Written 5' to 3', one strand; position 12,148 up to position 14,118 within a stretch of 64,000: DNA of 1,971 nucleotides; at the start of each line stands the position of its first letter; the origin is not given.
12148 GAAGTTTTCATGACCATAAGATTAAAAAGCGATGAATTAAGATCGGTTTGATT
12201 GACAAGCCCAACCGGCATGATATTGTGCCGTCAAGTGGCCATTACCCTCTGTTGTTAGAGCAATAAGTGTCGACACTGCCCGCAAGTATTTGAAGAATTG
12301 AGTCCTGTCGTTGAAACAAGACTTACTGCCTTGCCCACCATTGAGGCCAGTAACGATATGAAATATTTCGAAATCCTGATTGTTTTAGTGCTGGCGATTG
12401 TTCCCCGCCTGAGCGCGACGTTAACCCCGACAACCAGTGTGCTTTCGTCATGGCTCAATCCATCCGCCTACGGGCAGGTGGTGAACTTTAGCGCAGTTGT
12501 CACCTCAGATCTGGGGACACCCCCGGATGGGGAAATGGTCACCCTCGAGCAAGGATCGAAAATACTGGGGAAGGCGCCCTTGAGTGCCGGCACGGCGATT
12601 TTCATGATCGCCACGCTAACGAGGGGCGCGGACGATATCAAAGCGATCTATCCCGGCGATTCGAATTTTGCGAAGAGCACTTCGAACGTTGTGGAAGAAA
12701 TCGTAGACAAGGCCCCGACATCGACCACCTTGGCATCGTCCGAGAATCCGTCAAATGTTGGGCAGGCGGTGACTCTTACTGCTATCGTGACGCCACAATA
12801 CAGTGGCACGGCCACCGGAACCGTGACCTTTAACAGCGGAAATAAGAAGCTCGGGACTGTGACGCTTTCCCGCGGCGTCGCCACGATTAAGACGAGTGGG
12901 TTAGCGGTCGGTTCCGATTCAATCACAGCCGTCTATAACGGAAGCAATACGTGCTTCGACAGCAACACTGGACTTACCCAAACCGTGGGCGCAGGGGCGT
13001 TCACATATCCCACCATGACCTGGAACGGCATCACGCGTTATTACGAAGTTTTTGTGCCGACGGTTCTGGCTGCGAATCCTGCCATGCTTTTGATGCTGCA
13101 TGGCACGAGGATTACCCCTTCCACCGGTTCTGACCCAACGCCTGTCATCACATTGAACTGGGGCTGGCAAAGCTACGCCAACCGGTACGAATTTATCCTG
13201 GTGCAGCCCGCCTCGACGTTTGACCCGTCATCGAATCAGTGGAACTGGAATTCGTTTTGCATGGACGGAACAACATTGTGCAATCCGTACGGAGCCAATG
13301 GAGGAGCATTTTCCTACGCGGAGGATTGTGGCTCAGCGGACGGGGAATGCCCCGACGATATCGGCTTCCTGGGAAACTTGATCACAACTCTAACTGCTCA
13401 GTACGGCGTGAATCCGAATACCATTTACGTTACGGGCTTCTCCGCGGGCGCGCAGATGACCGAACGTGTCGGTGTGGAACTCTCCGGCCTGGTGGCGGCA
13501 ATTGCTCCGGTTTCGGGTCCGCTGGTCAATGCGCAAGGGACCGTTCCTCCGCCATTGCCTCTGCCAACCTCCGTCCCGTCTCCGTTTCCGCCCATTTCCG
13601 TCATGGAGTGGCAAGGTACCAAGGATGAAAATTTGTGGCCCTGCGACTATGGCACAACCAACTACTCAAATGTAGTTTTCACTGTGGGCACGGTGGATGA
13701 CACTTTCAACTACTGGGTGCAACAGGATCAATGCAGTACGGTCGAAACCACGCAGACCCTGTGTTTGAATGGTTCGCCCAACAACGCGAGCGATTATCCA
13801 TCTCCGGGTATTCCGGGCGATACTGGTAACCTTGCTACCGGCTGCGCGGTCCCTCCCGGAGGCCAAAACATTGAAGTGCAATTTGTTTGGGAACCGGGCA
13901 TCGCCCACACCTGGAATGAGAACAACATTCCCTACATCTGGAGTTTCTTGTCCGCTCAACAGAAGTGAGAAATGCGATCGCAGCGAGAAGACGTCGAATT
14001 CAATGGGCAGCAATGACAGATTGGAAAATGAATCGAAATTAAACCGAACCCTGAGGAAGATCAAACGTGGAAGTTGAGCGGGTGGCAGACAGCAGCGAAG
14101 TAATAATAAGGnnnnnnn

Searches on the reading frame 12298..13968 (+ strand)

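Call 109: search_protein_families(library=pfam, proteins=[window:12298-13968:+], max_evalue=0.00001)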
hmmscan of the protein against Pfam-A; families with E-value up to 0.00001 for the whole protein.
window:12298-13968:+ (556 aa): 1 family
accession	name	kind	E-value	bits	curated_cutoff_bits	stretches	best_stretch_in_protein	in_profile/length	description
PF16640.11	Big_3_5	-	1.1e-32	112.9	35.5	2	146-230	2-87/88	Bacterial Ig-like domain (group 3)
